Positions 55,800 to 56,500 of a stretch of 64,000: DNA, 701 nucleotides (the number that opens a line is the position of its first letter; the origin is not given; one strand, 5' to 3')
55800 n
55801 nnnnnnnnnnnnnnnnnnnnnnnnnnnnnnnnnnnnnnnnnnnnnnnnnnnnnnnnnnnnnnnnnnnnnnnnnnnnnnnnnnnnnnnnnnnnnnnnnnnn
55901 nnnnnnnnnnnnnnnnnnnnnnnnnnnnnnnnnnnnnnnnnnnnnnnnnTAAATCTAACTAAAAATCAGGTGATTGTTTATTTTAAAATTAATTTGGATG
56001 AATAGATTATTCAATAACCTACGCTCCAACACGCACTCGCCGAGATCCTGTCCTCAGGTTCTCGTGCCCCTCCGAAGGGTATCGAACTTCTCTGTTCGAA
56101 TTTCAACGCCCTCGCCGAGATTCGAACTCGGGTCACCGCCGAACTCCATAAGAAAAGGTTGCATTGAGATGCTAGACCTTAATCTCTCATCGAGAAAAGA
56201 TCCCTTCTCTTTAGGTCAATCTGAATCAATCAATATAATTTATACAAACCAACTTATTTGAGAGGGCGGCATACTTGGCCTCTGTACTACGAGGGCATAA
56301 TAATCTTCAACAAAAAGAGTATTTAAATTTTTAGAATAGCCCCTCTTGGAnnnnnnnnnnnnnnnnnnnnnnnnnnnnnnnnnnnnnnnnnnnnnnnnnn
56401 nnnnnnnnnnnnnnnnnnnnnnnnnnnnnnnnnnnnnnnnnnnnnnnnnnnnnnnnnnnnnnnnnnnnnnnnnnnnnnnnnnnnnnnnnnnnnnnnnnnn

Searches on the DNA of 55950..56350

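Call 51: search_rna_families(source=window, start=55950, end=56350, threshold=evalue, max_evalue=10, show_alignments=2)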
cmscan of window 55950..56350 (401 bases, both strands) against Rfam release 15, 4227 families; matches with E-value up to 10: 1.
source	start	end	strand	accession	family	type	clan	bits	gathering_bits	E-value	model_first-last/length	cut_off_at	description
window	56261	56350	-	RF00082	SraG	Gene; sRNA;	-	16.4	50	2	80-177/177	5'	SraG RNA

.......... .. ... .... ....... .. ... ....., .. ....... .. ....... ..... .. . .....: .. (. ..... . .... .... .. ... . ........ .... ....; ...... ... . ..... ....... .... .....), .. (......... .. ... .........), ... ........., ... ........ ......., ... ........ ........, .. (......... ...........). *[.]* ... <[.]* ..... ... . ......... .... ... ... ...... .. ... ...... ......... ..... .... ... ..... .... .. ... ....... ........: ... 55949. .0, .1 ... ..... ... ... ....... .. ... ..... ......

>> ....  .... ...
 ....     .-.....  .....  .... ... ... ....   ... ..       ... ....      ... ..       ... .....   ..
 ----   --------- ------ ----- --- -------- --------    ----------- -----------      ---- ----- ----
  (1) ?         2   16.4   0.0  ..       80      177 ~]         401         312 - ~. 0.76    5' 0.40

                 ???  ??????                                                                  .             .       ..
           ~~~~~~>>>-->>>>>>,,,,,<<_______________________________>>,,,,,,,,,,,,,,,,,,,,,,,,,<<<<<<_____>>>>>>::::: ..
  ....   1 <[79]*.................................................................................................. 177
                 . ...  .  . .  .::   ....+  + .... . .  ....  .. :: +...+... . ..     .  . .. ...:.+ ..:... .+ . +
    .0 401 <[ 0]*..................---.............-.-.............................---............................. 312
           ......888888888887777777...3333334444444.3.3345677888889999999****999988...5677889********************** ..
